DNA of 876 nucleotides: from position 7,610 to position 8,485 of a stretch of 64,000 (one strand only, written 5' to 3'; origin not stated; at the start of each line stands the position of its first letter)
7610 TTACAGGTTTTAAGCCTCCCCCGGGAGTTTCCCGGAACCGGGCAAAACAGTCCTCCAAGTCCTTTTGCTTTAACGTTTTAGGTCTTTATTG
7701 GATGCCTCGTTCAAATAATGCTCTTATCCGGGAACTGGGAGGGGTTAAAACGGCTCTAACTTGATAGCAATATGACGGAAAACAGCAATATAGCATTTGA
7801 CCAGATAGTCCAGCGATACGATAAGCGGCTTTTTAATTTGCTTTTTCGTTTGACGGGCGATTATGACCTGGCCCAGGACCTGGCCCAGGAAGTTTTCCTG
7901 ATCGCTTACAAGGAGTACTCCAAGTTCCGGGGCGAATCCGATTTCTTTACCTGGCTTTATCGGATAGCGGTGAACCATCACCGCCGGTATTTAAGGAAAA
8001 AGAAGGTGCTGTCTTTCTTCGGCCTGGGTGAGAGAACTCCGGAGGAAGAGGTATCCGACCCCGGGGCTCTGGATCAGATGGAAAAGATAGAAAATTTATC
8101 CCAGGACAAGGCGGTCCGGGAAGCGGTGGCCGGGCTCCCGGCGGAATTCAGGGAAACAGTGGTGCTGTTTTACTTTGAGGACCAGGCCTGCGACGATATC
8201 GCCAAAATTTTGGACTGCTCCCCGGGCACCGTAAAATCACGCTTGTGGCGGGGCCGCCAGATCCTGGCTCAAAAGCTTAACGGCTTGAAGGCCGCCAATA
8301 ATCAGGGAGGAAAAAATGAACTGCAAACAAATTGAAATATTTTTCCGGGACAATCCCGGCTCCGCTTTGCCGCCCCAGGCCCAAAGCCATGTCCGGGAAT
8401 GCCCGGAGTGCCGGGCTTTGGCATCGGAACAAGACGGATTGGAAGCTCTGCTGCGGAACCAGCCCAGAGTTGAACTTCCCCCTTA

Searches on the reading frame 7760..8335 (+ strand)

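Call 39: search_protein_families(library=pfam, proteins=[window:7760-8335:+], max_evalue=0.00001)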
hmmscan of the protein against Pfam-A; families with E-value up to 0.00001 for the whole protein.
window:7760-8335:+ (191 aa): 2 families
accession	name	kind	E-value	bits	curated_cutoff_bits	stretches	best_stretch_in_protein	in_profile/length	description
PF04542.20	Sigma70_r2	-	3.3e-15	56.1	24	1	16-82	1-69/71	Sigma-70 region 2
PF08281.18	Sigma70_r4_2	-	2.9e-10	40.1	25.7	1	118-167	3-52/54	Sigma-70, region 4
